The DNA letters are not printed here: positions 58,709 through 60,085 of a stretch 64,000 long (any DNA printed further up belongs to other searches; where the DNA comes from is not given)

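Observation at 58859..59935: Orphan AmmeMemoRadiSam-type radical SAM enzyme without AMMECR1 or MEMO1 partners nearby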

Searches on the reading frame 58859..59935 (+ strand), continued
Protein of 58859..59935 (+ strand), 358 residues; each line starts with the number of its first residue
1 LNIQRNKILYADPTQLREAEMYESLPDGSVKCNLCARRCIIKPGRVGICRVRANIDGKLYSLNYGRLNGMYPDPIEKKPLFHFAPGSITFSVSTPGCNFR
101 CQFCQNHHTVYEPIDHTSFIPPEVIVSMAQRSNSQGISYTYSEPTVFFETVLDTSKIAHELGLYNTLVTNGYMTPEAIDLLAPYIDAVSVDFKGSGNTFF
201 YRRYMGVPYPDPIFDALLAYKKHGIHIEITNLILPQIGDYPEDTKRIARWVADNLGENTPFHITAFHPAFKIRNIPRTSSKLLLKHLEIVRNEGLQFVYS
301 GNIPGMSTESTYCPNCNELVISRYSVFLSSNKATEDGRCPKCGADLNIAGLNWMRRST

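Call 85: search_protein_families(library=pfam, proteins=[L135:5299-6387:+, L164:691-981:+, L136:12699-13520:+, L178:420-1031:+, L150:8645-8893:+, L113:8183-8959:+, L168:8143-8784:+, L144:9173-9589:-, L157:91-423:+, L099:2227-2670:-], max_evalue=0.001)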
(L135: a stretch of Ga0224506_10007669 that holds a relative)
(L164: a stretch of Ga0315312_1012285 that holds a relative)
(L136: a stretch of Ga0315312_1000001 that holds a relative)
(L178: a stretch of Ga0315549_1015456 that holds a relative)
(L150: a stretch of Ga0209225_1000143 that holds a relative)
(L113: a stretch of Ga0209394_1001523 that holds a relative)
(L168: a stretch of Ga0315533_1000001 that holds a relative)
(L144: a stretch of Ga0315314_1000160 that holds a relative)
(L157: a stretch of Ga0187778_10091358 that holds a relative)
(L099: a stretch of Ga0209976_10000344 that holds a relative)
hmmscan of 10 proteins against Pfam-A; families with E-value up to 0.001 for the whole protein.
L135:5299-6387:+ (363 aa): 2 families
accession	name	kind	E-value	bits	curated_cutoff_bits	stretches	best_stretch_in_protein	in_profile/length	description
PF04055.27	Radical_SAM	-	1e-18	68.5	29.5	1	152-297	2-154/166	Radical SAM superfamily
PF13353.11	Fer4_12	-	5.8e-08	33.6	22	1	151-257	9-119/137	4Fe-4S single cluster domain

L164:691-981:+ (97 aa): 4 families
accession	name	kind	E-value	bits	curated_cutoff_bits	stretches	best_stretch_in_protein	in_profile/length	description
PF12840.13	HTH_20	-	3.5e-15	56.1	27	1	15-68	1-50/51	Helix-turn-helix domain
PF01022.26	HTH_5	-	5.9e-10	39.3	22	1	17-68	1-47/47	Bacterial regulatory protein, arsR family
PF22979.2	HTH_69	-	2.3e-05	24.7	27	1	19-71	11-61/69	Winged helix-turn-helix domain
PF13412.12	HTH_24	-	8.3e-05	22.5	21.9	1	19-67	4-48/48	Winged helix-turn-helix DNA-binding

L136:12699-13520:+ (274 aa): 1 family
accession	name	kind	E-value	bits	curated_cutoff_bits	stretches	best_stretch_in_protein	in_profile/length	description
PF00994.29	MoCF_biosynth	-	2.8e-38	131.3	26.6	1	6-179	1-143/144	Probable molybdopterin binding domain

L178:420-1031:+ (204 aa): 0 families

L150:8645-8893:+ (83 aa): 0 families

L113:8183-8959:+ (259 aa): 7 families
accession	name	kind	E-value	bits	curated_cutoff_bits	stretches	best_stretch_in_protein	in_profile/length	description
PF03029.23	ATP_bind_1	-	3.5e-60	204.2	27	1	12-250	1-237/240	Conserved hypothetical ATP binding protein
PF01656.29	CbiA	-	1.5e-05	25.4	25.4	1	9-82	1-54/125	CobQ/CobB/MinD/ParA nucleotide binding domain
PF16575.11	CLP1_P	-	4.2e-05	23.9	26.6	0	14-47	1-34/188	mRNA cleavage and polyadenylation factor CLP1 P-loop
PF00009.33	GTP_EFTU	-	0.00011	22.4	26.5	0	103-248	70-183/188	Elongation factor Tu GTP binding domain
PF00448.28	SRP54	-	0.00013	22.1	22.7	0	9-44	3-38/196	SRP54-type protein, GTPase domain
PF13479.12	AAA_24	-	0.00032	21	27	0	10-115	5-78/195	AAA domain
PF03308.22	MeaB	-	0.00032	20.2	23.1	1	10-47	36-73/273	Methylmalonyl Co-A mutase-associated GTPase MeaB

L168:8143-8784:+ (214 aa): 1 family
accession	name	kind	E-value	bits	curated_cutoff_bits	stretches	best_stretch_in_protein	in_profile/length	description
PF09754.15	PAC2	-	1.9e-31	110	25.8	1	19-210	1-195/215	PAC2 family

L144:9173-9589:- (138 aa): 0 families

L157:91-423:+ (111 aa): 1 family
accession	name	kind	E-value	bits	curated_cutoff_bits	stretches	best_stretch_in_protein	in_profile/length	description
PF01502.23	PRA-CH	-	1.3e-37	127.9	27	1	33-106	1-74/74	Phosphoribosyl-AMP cyclohydrolase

L099:2227-2670:- (147 aa): 0 families

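Call 86: search_protein_families(library=ncbifam, proteins=[L135:5299-6387:+, L178:420-1031:+, L144:9173-9589:-, L150:8645-8893:+, L099:2227-2670:-], max_evalue=0.001)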
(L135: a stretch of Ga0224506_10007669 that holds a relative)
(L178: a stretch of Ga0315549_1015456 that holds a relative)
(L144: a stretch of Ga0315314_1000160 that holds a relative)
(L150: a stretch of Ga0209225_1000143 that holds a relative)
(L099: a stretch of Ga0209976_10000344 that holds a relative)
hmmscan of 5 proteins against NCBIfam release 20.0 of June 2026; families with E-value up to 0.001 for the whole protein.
L135:5299-6387:+ (363 aa): 7 families
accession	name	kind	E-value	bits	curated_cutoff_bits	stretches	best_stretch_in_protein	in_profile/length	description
TIGR02495.1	NrdG2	equivalog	1.1e-13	50.9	131.15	1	148-261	17-129/193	anaerobic ribonucleoside-triphosphate reductase activating protein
TIGR04337.1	AmmeMemoSam_rS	hypoth_equivalog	3e-08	32.9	220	1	154-359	76-279/349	AmmeMemoRadiSam system radical SAM enzyme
TIGR02493.1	PFLA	equivalog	1.3e-07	31.3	231.75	1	152-296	20-168/235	pyruvate formate-lyase-activating protein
TIGR02666.1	moaA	equivalog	5.1e-06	25.7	284.05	1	156-207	19-71/336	GTP 3',8-cyclase MoaA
TIGR02494.1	PFLE_PFLC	subfamily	4.8e-05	22.7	174.35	0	199-296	127-224/293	glycyl-radical enzyme activating protein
NF033719.1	ind_deCO2_activ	equivalog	7.8e-05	22.1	425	0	198-297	132-231/302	indoleacetate decarboxylase activase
TIGR04041.1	activase_YjjW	hypoth_equivalog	0.00067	19.2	250.2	0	195-300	108-213/276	YjjW family glycine radical enzyme activase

L178:420-1031:+ (204 aa): 0 families

L144:9173-9589:- (138 aa): 2 families
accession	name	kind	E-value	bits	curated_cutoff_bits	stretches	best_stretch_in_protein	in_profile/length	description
NF033788.1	HTH_metalloreg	subfamily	3.8e-05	23.4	55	1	45-111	2-66/77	metalloregulator ArsR/SmtB family transcription factor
NF047906.1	CdPbTransRegCmtR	equivalog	0.00071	19.5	150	1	38-132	5-93/104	Cd(II)/Pb(II)-sensing metalloregulatory transcriptional regulator CmtR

L150:8645-8893:+ (83 aa): 0 families

L099:2227-2670:- (147 aa): 0 families
